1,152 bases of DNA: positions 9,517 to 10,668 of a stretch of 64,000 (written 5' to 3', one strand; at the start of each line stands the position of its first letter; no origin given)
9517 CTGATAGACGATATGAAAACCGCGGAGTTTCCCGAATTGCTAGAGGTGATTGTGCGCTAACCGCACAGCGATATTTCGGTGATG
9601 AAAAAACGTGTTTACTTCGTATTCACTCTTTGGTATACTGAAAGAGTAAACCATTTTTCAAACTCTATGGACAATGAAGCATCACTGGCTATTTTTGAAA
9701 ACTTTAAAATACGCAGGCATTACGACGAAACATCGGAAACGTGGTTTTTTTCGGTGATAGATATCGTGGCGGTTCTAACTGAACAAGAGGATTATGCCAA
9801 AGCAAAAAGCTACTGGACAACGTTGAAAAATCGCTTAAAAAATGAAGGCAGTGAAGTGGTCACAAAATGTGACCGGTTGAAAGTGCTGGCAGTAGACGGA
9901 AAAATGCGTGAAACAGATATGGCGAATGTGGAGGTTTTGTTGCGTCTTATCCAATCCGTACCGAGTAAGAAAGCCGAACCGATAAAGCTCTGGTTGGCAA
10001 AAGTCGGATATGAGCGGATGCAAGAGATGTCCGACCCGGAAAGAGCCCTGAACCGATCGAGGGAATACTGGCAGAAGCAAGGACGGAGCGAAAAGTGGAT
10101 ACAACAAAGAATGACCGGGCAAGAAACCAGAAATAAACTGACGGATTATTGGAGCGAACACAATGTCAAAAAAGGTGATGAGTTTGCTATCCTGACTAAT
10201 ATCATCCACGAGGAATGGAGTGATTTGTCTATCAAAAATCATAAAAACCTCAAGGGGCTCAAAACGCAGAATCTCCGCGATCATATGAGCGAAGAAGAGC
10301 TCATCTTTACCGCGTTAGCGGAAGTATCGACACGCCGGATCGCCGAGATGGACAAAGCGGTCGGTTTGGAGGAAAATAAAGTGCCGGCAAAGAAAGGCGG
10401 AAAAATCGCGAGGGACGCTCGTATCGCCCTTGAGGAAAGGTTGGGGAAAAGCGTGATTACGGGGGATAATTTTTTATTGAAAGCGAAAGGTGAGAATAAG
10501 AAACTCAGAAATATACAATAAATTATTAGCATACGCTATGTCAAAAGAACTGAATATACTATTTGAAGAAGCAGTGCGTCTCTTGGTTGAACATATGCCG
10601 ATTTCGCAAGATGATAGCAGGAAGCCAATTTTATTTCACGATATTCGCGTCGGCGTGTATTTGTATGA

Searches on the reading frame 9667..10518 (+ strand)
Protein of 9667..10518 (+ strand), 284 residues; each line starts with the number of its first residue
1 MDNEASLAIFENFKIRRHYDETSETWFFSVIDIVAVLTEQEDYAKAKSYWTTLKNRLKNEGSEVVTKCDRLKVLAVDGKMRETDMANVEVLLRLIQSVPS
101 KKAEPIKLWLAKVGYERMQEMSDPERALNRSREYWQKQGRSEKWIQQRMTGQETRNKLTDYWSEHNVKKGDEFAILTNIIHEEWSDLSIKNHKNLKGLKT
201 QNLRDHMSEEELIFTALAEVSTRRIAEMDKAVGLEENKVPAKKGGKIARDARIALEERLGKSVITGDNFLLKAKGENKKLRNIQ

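Call 10: search_protein_families(library=pfam, proteins=[window:9667-10518:+], max_evalue=0.01)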
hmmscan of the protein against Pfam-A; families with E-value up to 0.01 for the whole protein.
window:9667-10518:+ (284 aa): 1 family
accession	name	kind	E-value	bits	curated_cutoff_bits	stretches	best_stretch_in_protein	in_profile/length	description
PF02498.22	Bro-N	-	4.7e-06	27.6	25.6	1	17-112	3-92/96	BRO family, N-terminal domain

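Call 11: search_protein_families(library=padloc, proteins=[window:9667-10518:+], max_evalue=0.01)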
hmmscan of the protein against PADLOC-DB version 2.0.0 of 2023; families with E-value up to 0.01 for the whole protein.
window:9667-10518:+ (284 aa): 3 families
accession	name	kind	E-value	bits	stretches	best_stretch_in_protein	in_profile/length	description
PDLC04920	PDC-S13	-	3.7e-115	382.2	1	1-278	1-275/286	-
PDLC04841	PDC-S04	-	3.5e-28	97.1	1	1-111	1-111/292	-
PDLC02432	pPIWI_RE_Z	-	0.0012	17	1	79-146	3-74/167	-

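Call 12: search_protein_families(library=ncbifam, proteins=[window:9667-10518:+], max_evalue=0.01)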
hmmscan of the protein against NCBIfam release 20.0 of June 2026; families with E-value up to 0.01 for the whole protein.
window:9667-10518:+ (284 aa): 0 families

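Call 21: find_homologous_proteins(query=window:9667-10518:+, max_evalue=0.00001)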
Query window:9667-10518:+ (284 aa): 8000 proteins with E <= 0.00001 among 8000 candidates; the best 120 are listed.
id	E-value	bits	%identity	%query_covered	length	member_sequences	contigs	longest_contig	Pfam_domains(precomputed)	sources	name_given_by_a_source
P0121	1.8e-181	620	100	100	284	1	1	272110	PF02498.23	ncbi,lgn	-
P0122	3.1e-160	550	90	100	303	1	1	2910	PF02498.23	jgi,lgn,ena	-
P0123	4.9e-154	530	86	99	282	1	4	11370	PF02498.23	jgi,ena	-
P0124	8.2e-152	522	83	98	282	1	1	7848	PF02498.23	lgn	-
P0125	2.1e-151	521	86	95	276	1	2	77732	PF02498.23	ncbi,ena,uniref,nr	ncbi:MAG: hypothetical protein UX09_C0015G0039 [Candidatus Uhrbacteria bacterium GW2011_GWE2_45_35]|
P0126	9.6e-150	516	86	94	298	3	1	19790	PF02498.23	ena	-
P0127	1.7e-149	515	82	98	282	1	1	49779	PF02498.23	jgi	jgi:hypothetical protein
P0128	2.2e-149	514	83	96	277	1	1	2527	PF02498.23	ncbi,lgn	-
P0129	4.4e-149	513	84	95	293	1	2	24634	PF02498.23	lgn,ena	-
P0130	2.9e-148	511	84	95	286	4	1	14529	-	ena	-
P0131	5.1e-148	510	84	96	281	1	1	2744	PF02498.23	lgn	-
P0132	6.0e-148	510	83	98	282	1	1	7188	PF02498.23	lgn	-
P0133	6.5e-148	510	81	98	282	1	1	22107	PF02498.23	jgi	-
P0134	9.9e-148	509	83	96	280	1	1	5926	PF02498.23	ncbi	-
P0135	1.0e-147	509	82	99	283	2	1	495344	PF02498.23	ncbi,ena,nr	ncbi:MAG: hypothetical protein G01um101413_313 [Parcubacteria group bacterium Gr01-1014_13]|nr:MAG: 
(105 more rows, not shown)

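Call 22: find_related_loci(query=window:9667-10518:+, collection=genome_contigs, flank=8000)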
Query window:9667-10518:+ (284 aa) in genome_contigs; peptide patterns used: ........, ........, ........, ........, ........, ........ (x = any residue, [..] = any of these).
599 stretches matched a pattern (row limit reached: there are more); 544 encode a relative of the query (tblastn E <= 1e-3); the best 80 are kept; 80 distinct loci.
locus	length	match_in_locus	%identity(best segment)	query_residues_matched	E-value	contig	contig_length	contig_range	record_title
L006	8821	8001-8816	83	1-272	3e-154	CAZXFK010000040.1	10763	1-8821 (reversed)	MAG TPA_asm: uncultured Gammaproteobacteria bacterium isolate SRP278314_co2_137 genome assembly, contig: NODE_8350_lengt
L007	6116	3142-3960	81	3-275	3e-154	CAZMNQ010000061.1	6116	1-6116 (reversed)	MAG TPA_asm: uncultured Bdellovibrionales bacterium isolate SRP118108_co4_325 genome assembly, contig: NODE_14883_length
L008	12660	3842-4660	80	2-274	5e-152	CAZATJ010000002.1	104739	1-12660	MAG TPA_asm: uncultured Bdellovibrionales bacterium isolate ERP113451_co3_238 genome assembly, contig: NODE_59_length_10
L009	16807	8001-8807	81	2-270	2e-151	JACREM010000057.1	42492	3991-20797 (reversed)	MAG: Candidatus Gottesmanbacteria bacterium isolate NC_groundwater_1699_Pr3_B-0.1um_43_117 SR-2_scaffold_141_1905033, wh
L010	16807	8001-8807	80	2-270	1e-150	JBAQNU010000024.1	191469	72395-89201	MAG: Candidatus Moraniibacteriota bacterium isolate MFD12002_ilm_asm_bin39 k127_99333, whole genome shotgun sequence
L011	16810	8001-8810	80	5-274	1e-150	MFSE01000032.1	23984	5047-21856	MAG: Candidatus Moranbacteria bacterium RIFOXYA12_FULL_35_19 rifixya3_full_scaffold_984, whole genome shotgun sequence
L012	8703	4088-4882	82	6-270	3e-149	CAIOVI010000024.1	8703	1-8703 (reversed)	uncultured bacterium isolate MJ110830A_bin-153 genome assembly, contig: bin-153:24/63, whole genome shotgun sequence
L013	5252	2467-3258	80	6-269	6e-149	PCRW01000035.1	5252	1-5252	MAG: Candidatus Moranbacteria bacterium CG23_combo_of_CG06-09_8_20_14_all_35_22 CG23_scaffold_15909_c, whole genome shot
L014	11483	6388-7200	78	3-273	3e-145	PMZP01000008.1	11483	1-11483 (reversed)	MAG: Candidatus Taylorbacteria bacterium isolate fen_1323 73.20110800_E3D.67_contig_14172, whole genome shotgun sequence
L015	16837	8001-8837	76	3-282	1e-144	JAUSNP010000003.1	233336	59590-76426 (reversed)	MAG: Candidatus Moraniibacteriota bacterium isolate E19_metabat.bin.91 E19_k141_683413, whole genome shotgun sequence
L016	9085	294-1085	78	6-269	1e-144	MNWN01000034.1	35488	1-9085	MAG: Parcubacteria group bacterium CG1_02_58_44 cg1_0.2_scaffold_735_c, whole genome shotgun sequence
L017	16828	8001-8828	76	3-278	1e-144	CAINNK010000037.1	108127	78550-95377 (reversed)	uncultured bacterium isolate AM_bin-0953 genome assembly, contig: bin-0953:37/46, whole genome shotgun sequence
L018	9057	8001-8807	77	2-270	1e-143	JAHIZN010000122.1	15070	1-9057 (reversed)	MAG: bacterium isolate Modern_marine.mb.176 Modern_marine.mb.176_k141_613357, whole genome shotgun sequence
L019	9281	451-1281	75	2-278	2e-143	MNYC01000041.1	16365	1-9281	MAG: bacterium CG2_30_37_16 isolate CG2_30_37_16 cg2_3.0_scaffold_3049_c, whole genome shotgun sequence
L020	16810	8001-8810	77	1-270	7e-143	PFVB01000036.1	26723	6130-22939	MAG: Ignavibacteriales bacterium CG_4_9_14_3_um_filter_34_10 CG_4_9_14_3_um_filter_150_scaffold_1535_c, whole genome sho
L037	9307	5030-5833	68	4-271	1e-130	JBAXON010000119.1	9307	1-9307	MAG: Deltaproteobacteria bacterium isolate ELA506 MAG506_119, whole genome shotgun sequence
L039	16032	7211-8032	69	1-274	1e-130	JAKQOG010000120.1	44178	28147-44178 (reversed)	MAG: Candidatus Hydrogenedentota bacterium isolate USDV_metabat.86 k141_907693, whole genome shotgun sequence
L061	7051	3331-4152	67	8-281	2e-127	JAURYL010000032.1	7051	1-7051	MAG: Pseudomonadota bacterium isolate E2_concoct.bin.75 E2_k141_68272, whole genome shotgun sequence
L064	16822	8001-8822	67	6-281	2e-127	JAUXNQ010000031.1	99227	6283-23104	MAG: Methylotenera sp. isolate C1_maxbin.019 C1_k141_214094, whole genome shotgun sequence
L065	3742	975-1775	69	8-274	4e-130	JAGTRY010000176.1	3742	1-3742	MAG: Proteobacteria bacterium isolate CTSoil_126 scaffold_25257, whole genome shotgun sequence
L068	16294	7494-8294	68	8-274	8e-127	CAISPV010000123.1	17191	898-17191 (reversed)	MAG: uncultured Desulfobulbaceae bacterium isolate MJ-2014_bin-0326 genome assembly, contig: bin-0326:123/124, whole gen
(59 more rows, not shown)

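Call 29: search_protein_families(library=pfam, proteins=[L065:1808-3742:+, L068:4838-6292:+, L020:6160-7989:+, L020:8851-10245:+, L039:8061-10589:+, L064:5405-6361:+, L068:8356-9390:+, L061:762-1973:+, L037:4167-4931:+, L010:9027-9845:+], max_evalue=0.0001)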
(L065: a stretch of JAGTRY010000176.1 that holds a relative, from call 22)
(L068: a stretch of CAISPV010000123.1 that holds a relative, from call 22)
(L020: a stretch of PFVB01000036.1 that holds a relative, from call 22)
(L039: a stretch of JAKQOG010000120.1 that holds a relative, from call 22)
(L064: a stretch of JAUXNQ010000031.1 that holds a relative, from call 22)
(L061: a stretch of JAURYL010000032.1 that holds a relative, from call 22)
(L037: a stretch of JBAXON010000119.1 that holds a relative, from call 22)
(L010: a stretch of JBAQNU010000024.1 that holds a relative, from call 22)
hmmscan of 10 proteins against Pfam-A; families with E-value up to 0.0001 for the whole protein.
L065:1808-3742:+ (645 aa): 4 families
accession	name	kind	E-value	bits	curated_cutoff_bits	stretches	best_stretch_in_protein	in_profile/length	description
PF04851.21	ResIII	-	8.6e-39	133.5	22.5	1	152-328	4-164/164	Type III restriction enzyme, res subunit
PF18766.7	SWI2_SNF2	-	5.2e-18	65.9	26.7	1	156-362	2-191/221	SWI2/SNF2 ATPase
PF00270.35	DEAD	-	1.2e-11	45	26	1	156-329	4-162/167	DEAD/DEAH box helicase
PF00271.37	Helicase_C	-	1.4e-06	29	23.5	1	410-519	4-108/110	Helicase conserved C-terminal domain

L068:4838-6292:+ (484 aa): 3 families
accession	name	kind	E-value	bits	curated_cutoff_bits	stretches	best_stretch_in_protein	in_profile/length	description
PF02384.22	N6_Mtase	-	9.2e-62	209.6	20.4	1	154-453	3-307/311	N-6 DNA Methylase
PF07669.17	Eco57I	-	3.3e-11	44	25.3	1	271-364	62-165/171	Eco57I restriction-modification methylase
PF12161.14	HsdM_N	-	2.1e-08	35.3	24.5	1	7-80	6-81/135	HsdM N-terminal domain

L020:6160-7989:+ (609 aa): 2 families
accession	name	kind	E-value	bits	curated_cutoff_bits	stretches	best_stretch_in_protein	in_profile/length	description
PF02384.22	N6_Mtase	-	4.8e-10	39.7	20.4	1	299-496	6-148/311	N-6 DNA Methylase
PF07669.17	Eco57I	-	3.9e-06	27.5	25.3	1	408-563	10-156/171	Eco57I restriction-modification methylase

L020:8851-10245:+ (464 aa): 1 family
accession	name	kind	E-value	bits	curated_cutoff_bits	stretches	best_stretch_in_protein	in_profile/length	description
PF18135.7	Type_ISP_C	-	1.5e-91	307.4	25.9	1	61-446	1-339/342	Type ISP C-terminal specificity domain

L039:8061-10589:+ (842 aa): 3 families
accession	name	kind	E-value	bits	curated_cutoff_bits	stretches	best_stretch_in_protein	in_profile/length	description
PF10544.15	T5orf172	-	1.3e-10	42.1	20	1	18-108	2-98/101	T5orf172 domain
PF13455.12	MUG113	-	4e-07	30.9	22.3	1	31-107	1-70/73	Meiotically up-regulated gene 113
PF04851.21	ResIII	-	7.2e-07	29.7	22.5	1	124-282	2-149/164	Type III restriction enzyme, res subunit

L064:5405-6361:+ (318 aa): 2 families
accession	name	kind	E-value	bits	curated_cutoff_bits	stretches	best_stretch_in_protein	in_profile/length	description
PF13280.12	WYL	-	1.7e-21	76.4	21.8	1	139-207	2-70/70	WYL domain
PF25583.1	WCX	-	2.8e-15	56.8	23.9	1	239-313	5-76/76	WCX domain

L068:8356-9390:+ (344 aa): 1 family
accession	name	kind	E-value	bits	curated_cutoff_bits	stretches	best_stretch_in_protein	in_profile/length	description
PF13310.11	Virulence_RhuM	-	1.1e-113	379.1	33.7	1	72-324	1-248/252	Virulence protein RhuM family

L061:762-1973:+ (403 aa): 1 family
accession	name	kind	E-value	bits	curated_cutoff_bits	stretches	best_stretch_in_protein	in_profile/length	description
PF01420.25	Methylase_S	-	7.3e-19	69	22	2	205-373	3-160/168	Type I restriction modification DNA specificity domain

L037:4167-4931:+ (254 aa): 3 families
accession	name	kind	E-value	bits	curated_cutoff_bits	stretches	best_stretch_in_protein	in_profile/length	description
PF13561.12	adh_short_C2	-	6.1e-66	222.8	27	1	20-250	6-234/236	Enoyl-(Acyl carrier protein) reductase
PF00106.31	adh_short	-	2.4e-58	197.3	26.6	1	11-202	1-192/195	short chain dehydrogenase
PF08659.16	KR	-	7.1e-11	42.8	22.6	1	14-168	4-158/180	KR domain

L010:9027-9845:+ (272 aa): 1 family
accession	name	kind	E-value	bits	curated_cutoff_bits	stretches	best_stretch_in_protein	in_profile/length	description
PF02498.22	Bro-N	-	1.2e-11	45.5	25.6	1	13-105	1-92/96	BRO family, N-terminal domain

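Call 32: search_protein_families(library=pfam, alignment_id=A1, max_evalue=0.0001)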
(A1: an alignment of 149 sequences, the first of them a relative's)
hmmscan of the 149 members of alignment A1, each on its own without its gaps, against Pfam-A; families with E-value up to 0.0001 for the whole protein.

A. member 1, L006:7608-7865:- (86 aa): 0 families

B. families by the number of members that match (of 149 scanned): 176 families (the first 25 are shown)
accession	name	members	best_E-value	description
PF04851.21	ResIII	7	4.2e-39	Type III restriction enzyme, res subunit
PF02384.22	N6_Mtase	6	2.5e-61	N-6 DNA Methylase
PF07669.17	Eco57I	6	1.2e-31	Eco57I restriction-modification methylase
PF01867.21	Cas_Cas1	4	5.3e-107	CRISPR associated protein Cas1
PF18766.7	SWI2_SNF2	4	2.3e-19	SWI2/SNF2 ATPase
PF00270.35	DEAD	4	8.5e-13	DEAD/DEAH box helicase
PF18135.7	Type_ISP_C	3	1.3e-94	Type ISP C-terminal specificity domain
PF00271.37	Helicase_C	3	1.4e-06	Helicase conserved C-terminal domain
PF00709.27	Adenylsucc_synt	2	1.9e-177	Adenylosuccinate synthetase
PF01420.25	Methylase_S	2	7.5e-56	Type I restriction modification DNA specificity domain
PF01555.25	N6_N4_Mtase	2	9.7e-48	DNA methylase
PF00587.30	tRNA-synt_2b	2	1.7e-46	tRNA synthetase class II core domain (G, H, P, S and T)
PF00535.33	Glycos_transf_2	2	4.4e-34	Glycosyl transferase family 2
PF00216.26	Bac_DNA_binding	2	4.9e-33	Bacterial DNA-binding protein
PF01930.23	Cas_Cas4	2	7e-31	Domain of unknown function DUF83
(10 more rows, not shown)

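Call 35: search_solved_structures(query=window:9667-10518:+, max_evalue=1, show_alignments=2)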
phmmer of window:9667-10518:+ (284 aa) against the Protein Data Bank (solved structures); distinct sequences matched with E-value up to 1: 1.
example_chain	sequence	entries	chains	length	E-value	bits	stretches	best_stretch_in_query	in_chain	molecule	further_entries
4o66_A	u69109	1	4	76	0.28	14.1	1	3-39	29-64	SWI/SNF-related matrix-associated actin-dependent regulator of chromatin subfamily A-like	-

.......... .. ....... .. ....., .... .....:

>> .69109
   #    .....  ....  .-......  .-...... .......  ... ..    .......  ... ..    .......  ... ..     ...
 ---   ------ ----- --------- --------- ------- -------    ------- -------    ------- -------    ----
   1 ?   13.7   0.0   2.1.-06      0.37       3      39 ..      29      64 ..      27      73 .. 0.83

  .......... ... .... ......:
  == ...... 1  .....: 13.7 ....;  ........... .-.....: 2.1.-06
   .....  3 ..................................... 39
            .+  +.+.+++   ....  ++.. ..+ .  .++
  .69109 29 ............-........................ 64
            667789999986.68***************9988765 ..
